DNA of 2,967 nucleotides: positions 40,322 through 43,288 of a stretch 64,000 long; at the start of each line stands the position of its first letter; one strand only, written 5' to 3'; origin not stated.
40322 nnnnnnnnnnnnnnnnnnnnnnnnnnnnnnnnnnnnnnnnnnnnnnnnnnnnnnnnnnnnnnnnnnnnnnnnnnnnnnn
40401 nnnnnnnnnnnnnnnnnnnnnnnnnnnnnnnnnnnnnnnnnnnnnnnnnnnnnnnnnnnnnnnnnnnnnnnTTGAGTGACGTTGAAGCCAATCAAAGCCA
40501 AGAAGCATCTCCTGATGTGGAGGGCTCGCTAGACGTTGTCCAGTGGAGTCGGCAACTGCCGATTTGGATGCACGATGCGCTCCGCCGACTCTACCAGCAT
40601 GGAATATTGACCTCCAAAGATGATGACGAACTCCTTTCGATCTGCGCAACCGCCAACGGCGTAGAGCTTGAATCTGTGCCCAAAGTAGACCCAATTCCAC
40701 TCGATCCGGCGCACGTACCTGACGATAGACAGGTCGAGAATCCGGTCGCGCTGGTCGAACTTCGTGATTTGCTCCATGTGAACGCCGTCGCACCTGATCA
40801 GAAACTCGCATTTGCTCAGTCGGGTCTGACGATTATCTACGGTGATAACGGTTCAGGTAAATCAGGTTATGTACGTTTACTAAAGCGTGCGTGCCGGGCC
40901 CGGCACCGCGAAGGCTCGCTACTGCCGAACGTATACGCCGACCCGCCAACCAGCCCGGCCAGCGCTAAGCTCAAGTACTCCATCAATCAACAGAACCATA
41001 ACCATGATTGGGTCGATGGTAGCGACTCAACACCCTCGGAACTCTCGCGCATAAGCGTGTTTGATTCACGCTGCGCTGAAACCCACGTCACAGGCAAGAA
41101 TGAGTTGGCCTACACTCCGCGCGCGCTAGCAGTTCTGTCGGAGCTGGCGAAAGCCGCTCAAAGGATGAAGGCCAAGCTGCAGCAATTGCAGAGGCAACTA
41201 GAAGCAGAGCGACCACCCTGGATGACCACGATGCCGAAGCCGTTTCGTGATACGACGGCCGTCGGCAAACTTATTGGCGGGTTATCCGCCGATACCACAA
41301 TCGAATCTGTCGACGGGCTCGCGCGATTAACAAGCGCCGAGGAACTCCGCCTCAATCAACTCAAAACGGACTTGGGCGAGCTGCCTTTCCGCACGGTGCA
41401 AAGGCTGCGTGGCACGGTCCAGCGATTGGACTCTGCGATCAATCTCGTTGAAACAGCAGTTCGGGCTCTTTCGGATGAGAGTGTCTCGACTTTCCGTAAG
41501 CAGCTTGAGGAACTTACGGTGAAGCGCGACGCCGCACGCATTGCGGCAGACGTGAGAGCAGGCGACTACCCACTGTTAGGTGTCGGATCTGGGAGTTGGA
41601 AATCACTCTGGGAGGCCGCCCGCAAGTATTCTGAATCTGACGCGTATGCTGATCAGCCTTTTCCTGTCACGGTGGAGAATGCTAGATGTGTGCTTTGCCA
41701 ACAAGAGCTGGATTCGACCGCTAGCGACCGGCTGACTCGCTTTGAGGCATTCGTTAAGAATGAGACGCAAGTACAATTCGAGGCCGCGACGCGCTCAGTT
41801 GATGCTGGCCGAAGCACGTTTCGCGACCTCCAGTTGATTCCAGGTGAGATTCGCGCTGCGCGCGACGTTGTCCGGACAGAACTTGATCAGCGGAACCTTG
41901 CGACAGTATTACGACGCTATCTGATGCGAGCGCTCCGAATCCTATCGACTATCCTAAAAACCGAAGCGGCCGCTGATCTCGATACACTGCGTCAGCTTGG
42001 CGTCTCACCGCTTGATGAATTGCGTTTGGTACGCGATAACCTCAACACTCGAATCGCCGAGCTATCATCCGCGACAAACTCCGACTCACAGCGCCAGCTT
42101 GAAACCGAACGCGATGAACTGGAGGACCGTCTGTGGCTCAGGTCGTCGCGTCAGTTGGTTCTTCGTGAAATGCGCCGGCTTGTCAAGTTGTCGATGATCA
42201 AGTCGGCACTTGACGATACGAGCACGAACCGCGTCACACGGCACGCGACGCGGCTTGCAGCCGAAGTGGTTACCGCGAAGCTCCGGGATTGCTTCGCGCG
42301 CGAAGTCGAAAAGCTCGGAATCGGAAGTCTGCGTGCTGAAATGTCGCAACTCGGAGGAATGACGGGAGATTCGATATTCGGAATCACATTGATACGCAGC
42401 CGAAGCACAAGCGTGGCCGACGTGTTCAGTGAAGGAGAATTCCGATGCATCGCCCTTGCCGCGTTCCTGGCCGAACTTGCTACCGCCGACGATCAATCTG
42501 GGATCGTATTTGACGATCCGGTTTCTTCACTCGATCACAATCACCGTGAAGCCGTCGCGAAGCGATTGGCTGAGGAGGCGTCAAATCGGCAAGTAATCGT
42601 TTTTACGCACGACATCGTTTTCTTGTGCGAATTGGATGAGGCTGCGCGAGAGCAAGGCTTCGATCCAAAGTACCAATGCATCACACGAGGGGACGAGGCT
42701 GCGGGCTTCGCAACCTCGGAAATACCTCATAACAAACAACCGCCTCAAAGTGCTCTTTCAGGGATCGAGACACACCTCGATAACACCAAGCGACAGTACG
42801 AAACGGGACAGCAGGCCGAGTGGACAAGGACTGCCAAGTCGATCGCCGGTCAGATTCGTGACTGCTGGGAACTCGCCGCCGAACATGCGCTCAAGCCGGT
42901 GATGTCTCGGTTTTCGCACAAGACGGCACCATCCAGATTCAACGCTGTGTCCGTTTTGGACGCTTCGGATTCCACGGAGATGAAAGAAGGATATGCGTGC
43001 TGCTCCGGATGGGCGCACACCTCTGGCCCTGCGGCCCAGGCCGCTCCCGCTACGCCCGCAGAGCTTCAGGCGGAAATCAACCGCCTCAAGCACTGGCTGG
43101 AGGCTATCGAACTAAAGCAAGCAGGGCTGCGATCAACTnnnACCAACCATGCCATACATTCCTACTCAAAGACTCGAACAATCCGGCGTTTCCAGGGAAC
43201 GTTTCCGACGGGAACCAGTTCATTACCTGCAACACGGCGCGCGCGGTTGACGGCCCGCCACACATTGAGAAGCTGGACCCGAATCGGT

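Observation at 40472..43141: Rad50-like ATPase with a mid-coiled-coil CxxC hook and a PrrC-like R-x3-E...H tail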

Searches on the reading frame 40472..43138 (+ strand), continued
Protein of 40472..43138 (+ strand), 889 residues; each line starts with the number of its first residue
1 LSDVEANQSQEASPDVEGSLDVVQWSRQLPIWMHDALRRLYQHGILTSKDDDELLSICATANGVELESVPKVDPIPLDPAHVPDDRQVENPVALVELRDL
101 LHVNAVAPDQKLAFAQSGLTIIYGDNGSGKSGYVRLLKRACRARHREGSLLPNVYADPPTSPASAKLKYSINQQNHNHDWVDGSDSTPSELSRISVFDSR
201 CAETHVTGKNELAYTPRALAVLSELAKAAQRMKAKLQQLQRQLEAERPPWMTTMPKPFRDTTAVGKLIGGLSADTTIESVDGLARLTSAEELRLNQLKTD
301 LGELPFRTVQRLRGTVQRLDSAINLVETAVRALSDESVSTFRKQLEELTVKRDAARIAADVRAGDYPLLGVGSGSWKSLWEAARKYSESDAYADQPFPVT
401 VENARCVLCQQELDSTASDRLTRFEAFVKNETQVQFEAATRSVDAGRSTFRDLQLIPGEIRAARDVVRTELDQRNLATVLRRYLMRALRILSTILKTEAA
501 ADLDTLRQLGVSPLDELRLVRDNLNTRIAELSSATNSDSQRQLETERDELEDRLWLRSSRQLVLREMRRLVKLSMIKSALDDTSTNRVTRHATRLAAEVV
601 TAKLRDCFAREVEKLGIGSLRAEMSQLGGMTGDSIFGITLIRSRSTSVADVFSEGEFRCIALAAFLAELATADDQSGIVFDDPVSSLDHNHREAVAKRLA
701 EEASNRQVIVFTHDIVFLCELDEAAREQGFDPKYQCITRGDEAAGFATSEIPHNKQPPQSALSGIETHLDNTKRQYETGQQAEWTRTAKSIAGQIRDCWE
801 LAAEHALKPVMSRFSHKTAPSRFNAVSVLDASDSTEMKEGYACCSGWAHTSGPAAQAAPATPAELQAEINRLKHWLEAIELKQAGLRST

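Call 81: list_cluster_members(proteins=[P0001, P0031])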
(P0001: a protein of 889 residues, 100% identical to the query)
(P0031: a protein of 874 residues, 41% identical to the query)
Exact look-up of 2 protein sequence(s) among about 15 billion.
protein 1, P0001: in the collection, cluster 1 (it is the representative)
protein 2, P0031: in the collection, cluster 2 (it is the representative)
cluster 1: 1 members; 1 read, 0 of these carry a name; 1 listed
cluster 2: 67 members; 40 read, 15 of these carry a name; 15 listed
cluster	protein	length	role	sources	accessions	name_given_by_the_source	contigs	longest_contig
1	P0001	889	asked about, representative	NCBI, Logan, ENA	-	-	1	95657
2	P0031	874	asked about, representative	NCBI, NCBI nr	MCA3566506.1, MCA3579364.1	MAG: AAA family ATPase [Bradyrhizobium sp.] | AAA family ATPase [Bradyrhizobium sp.]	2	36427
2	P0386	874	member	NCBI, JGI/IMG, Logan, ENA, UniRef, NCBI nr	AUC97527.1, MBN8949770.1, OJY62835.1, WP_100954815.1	hypothetical protein CWS35_27210 [Bradyrhizobium sp. SK17] | energy-coupling factor transporter ATP-binding protein EcfA2 | AAA family ATPase n=1 Tax=Hyphomicrobiales TaxID=356 RepID=UPI00092A0BCE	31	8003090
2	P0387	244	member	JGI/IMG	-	hypothetical protein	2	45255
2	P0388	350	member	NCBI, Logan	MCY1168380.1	AAA domain protein [compost metagenome]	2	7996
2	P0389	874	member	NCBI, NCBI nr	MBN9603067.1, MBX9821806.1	MAG: AAA family ATPase [Afipia felis] | AAA family ATPase [Afipia felis]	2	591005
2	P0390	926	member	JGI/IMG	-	energy-coupling factor transporter ATP-binding protein EcfA2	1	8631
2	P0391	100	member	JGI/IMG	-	hypothetical protein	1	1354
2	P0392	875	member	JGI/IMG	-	energy-coupling factor transporter ATP-binding protein EcfA2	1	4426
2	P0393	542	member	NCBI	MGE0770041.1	MAG: hypothetical protein AB7L90_26695, partial [Hyphomicrobiaceae bacterium]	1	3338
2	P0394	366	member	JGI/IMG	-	energy-coupling factor transporter ATP-binding protein EcfA2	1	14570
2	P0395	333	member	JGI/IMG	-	energy-coupling factor transporter ATP-binding protein EcfA2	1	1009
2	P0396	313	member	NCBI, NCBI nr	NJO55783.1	MAG: AAA family ATPase, partial [Rhodospirillales bacterium] | AAA family ATPase [Rhodospirillales bacterium]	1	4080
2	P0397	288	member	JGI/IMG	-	hypothetical protein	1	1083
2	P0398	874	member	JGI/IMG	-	energy-coupling factor transporter ATP-binding protein EcfA2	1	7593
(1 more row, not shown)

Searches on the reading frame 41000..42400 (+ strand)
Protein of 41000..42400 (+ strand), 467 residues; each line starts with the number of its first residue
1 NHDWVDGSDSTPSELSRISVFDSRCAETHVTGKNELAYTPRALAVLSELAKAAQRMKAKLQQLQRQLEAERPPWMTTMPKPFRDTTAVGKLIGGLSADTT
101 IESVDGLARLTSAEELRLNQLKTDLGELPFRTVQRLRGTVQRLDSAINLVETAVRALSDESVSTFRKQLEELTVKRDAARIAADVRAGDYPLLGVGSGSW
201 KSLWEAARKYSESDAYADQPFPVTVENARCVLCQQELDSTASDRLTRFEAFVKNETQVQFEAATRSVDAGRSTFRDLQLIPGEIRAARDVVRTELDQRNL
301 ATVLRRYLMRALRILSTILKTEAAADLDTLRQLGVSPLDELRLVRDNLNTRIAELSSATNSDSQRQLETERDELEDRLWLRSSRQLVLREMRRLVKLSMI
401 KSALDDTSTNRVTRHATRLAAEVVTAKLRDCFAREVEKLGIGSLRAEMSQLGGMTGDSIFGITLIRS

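Call 25: search_protein_families(library=pfam, proteins=[window:41000-42400:+], max_evalue=10)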
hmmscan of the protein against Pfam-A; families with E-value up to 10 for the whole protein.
window:41000-42400:+ (467 aa): 4 families
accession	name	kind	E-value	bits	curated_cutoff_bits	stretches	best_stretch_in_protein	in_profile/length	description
PF06667.17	PspB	-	0.026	15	25.6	1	45-74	42-71/73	Phage shock protein B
PF09190.17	DALR_2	-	0.28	12.2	22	1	39-65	12-41/57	DALR domain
PF08514.17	STAG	-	0.34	11.3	25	1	41-71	68-98/114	STAG domain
PF06657.18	Cep57_MT_bd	-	1.9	9.5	31.3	0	45-70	16-41/77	Centrosome microtubule-binding domain of Cep57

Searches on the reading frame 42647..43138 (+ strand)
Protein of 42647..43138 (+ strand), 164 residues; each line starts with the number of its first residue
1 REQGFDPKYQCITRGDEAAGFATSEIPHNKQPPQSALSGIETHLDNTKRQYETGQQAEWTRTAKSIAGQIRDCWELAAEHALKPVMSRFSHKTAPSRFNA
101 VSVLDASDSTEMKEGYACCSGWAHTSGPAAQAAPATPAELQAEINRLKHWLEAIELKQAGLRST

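Call 25: search_protein_families(library=pfam, proteins=[window:42647-43138:+], max_evalue=10)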
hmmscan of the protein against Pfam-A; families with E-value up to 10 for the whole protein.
window:42647-43138:+ (164 aa): 0 families

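Call 26: search_protein_families(library=padloc, proteins=[window:42647-43138:+], max_evalue=10)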
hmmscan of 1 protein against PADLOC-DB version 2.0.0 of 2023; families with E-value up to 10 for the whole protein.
window:42647-43138:+ (164 aa): 2 families
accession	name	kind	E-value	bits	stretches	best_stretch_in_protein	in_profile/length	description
PDLC04891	PDC-S06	-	1.1e-16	58.5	1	6-155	702-854/858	-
PDLC04893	PDC-S06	-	1.3e-09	35.1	1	7-157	707-859/862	-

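Call 31: search_protein_representatives(protein=window:42647-43138:+)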
Query: 164 residues. Proteins with E-value up to 0.001 (for the whole library): 208; up to 1e-10: 69; up to 1e-30: 4. The best 150 are listed.
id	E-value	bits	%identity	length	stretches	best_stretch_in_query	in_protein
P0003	6.3e-77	273.8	76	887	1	1-162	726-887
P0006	9.2e-36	140.0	45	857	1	8-159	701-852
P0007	2.3e-34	135.5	42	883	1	8-162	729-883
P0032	3.3e-34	135.0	41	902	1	1-158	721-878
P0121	8.3e-28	114.2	39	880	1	6-159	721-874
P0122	1.6e-26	110.0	41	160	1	9-154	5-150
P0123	6.9e-26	107.9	34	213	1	8-162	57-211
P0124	2.5e-25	106.1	36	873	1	2-158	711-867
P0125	2.0e-24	103.2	36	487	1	7-158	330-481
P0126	2.8e-24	102.7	36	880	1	8-162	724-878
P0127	9.6e-24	101.0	32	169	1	5-158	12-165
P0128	9.7e-24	101.0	33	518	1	1-159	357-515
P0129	1.0e-23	100.9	34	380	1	4-158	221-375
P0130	7.2e-23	98.1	35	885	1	7-162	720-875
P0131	2.5e-22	96.4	35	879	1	6-161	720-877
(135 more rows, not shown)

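Call 54: predict_structure(alignment_id=A2)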
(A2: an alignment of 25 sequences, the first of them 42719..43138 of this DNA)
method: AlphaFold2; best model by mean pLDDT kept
length: 140 residues; sequences in the alignment: 25
mean_pLDDT: 89.3   pTM: 0.84
mean pLDDT of the five models: 89.3, 88.6, 88.3, 88.0, 87.2
residues with pLDDT >= 90: 97; 70-90: 28; 50-70: 14; < 50: 1
segments of 3 or more residues with pLDDT < 50: none
pLDDT, mean of each block of 10 residues (from residue 1): 79 96 96 95 96 92 69 89 96 93 72 98 97 83
secondary structure, 60 per line:
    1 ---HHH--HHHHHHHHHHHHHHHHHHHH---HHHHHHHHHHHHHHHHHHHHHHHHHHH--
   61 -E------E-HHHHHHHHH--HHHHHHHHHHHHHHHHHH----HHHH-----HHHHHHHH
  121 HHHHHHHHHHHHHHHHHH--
elements in order: H9-28 H32-58 H71-79 H82-99 H104-107 H113-138

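Call 59: fold_search(model_id=the predicted structure, library=pdb)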
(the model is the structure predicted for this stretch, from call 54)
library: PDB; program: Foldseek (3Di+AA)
matches with E <= 10: 416; with E <= 0.001: 0
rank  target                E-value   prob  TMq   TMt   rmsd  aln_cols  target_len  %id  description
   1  2lfd_MODEL_1_A        1.2e-01  0.99  0.47  0.55   5.4       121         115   15  Solution NMR structure of Diiron protein in presence of 2 eq Zn2+, Northeast Structural Genomics Consortium Ta (released 2011-08-24)
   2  9n0i_E                1.8e-01  0.98  0.50  0.52   5.2       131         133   17  Crystal structure of KABLE double mutant (Lys14Pro, Leu20Trp) (released 2025-08-20)
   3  9min_D                2.9e-01  0.87  0.41  0.44   6.2       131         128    9  Structure of a designed minibinder to NYESO1-A*02:01 (released 2025-08-06)
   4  1ufb_A                2.9e-01  0.54  0.30  0.33   9.8       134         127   18  Crystal structure of TT1696 from Thermus thermophilus HB8 (released 2003-11-28)
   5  7bxo_F                3.0e-01  0.72  0.39  0.41   7.9       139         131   13  Crystal structure of the toxin-antitoxin with AMP-PNP (released 2020-09-30)
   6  9tau                  3.4e-01  0.84  0.42  0.47   8.4       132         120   12  De novo photoenzyme variant ABLE-E116C-TXT V111H-L53A (photoABLE2 precursor) in complex with substrate (released 2026-03-25)
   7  2lk4_MODEL_1_A        4.1e-01  0.54  0.33  0.34   9.4       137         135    7  Structural and mechanistic insights into the interaction between PAT Pyk2 and Paxillin LD motif (released 2012-10-10)
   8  9n0i_A                4.3e-01  0.94  0.51  0.55   5.0       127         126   17  Crystal structure of KABLE double mutant (Lys14Pro, Leu20Trp) (released 2025-08-20)
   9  3g50_A                4.3e-01  0.84  0.44  0.50   5.3       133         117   11  Crystal Structure of NiSOD D3A mutant at 1.9 A (released 2009-04-28)
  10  9tav_A                4.6e-01  0.82  0.42  0.47   8.7       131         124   12  De novo photoenzyme photoABLE2 in complex with substrate (released 2026-03-25)
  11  5z62_C                4.6e-01  0.75  0.41  0.27   6.6       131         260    8  Structure of human cytochrome c oxidase (released 2019-02-27)
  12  9tav_B                4.8e-01  0.75  0.41  0.46   8.7       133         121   11  De novo photoenzyme photoABLE2 in complex with substrate (released 2026-03-25)
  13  9taq_A                4.8e-01  0.69  0.39  0.42   8.6       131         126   11  De novo photoenzyme variant ABLE-E116C-TXT H49A-L42T (photoABLE1 precursor) in complex with substrate (released 2026-03-25)
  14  1q0d_A                5.1e-01  0.77  0.42  0.48   5.5       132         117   11  Crystal structure of Ni-containing superoxide dismutase with Ni-ligation corresponding to the oxidized state (released 2004-05-18)
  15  2hsb                  5.1e-01  0.77  0.44  0.46   7.4       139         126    9  Crystal structure of a hepn domain containing protein (af_0298) from archaeoglobus fulgidus at 1.95 A resolution (released 2006-08-15)
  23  1wol                  7.6e-01  0.41  0.36  0.40   8.3       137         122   12  Crystal Structure of ST0689, an archaeal HEPN homologue (released 2005-11-22)
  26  6m6w_H                8.0e-01  0.38  0.35  0.37   7.8       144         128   13  Crystal structure the toxin-antitoxin MntA-HpeT mutant-Y104A (released 2020-09-30)
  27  4nqf_B                8.0e-01  0.35  0.36  0.34  11.7       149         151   14  Crystal structure of HEPN domain protein (released 2014-03-26)
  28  7bxo_H                8.9e-01  0.38  0.37  0.39   9.1       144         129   12  Crystal structure of the toxin-antitoxin with AMP-PNP (released 2020-09-30)
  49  3o10_C                1.2e+00  0.25  0.35  0.35   8.9       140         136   10  Crystal structure of the HEPN domain from human sacsin (released 2011-03-30)
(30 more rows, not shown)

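Call 91: fold_search(model_id=the predicted structure, library=viral)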
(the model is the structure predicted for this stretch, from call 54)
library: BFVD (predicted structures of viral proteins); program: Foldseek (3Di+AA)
matches with E <= 10: 243; with E <= 0.001: 0
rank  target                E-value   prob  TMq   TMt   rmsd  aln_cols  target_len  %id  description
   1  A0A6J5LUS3            2.0e-01  0.95  0.44  0.46   5.1       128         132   12  Lipoprotein [uncultured Caudovirales phage]
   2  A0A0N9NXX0            4.2e-01  0.54  0.37  0.29   8.8       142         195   14  Uncharacterized protein [Acidianus bottle-shaped virus 2 strain ABV2]
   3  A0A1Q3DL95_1          5.7e-01  0.25  0.31  0.09  13.3       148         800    7  Capsid protein [Chionoecetes opilio bacilliform virus]
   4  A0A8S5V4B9            6.4e-01  0.57  0.35  0.34   6.4       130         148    8  Nucleoporin [Siphoviridae sp. ctNHg2]
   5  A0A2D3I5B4            7.4e-01  0.77  0.43  0.50   6.6       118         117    9  ORF131 [White spot syndrome virus]
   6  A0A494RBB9            7.4e-01  0.21  0.29  0.19  13.4       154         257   12  (no name in the UniProt tables at hand)
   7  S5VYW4                8.7e-01  0.23  0.31  0.26  10.7       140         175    9  Exonuclease [Campylobacter phage CP8]
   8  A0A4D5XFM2            1.1e+00  0.47  0.42  0.36   6.5       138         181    7  Uncharacterized protein [Pithovirus LCDPAC01]
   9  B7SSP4                1.2e+00  0.28  0.37  0.39   8.7       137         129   10  P17 protein [Bacillus phage Nf]
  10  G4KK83                1.3e+00  0.18  0.32  0.12  13.4       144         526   11  (no name in the UniProt tables at hand)
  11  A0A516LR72            1.3e+00  0.06  0.18  0.13  17.2       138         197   11  (no name in the UniProt tables at hand)
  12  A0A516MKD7            1.5e+00  0.30  0.34  0.33   8.5       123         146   12  (no name in the UniProt tables at hand)
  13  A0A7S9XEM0            1.5e+00  0.13  0.28  0.20  18.3       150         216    7  (no name in the UniProt tables at hand)
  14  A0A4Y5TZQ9            1.5e+00  0.13  0.30  0.27  13.6       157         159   11  (no name in the UniProt tables at hand)
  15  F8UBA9                1.5e+00  0.10  0.26  0.17  15.1       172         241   14  (no name in the UniProt tables at hand)
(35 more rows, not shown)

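Call 92: search_solved_structures(query=A2, max_evalue=10)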
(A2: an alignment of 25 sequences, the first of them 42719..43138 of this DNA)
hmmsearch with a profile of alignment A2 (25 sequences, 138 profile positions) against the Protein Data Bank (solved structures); distinct sequences matched with E-value up to 10: 8.
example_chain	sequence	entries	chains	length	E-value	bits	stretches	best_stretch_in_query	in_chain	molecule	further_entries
4lws_A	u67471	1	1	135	0.013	18.6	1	9-67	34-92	Uncharacterized protein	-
1x5b_A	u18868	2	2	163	0.18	15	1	54-132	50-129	signal transducing adaptor molecule 2 | Signal transducing adapter molecule 2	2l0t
3bhg_A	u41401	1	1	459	0.34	14.1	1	34-91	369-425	Adenylosuccinate lyase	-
7unh_A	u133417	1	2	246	0.39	13.9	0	9-53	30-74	SP2 designed chlorophyll dimer protein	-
7uni_A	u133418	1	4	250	0.46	13.6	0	9-53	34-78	SP2-ZnPPaM designed chlorophyll dimer protein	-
9edl_A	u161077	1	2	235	0.73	13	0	73-104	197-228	Conserved hypothetical lipoprotein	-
8oyy_A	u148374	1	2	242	1.2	12.3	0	31-67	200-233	De novo designed soluble GPCR-like protein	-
8glt_1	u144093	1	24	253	2.2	11.4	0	9-53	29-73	C2-chlorophyll-comp_O32-15_ctermHis, polyalanine model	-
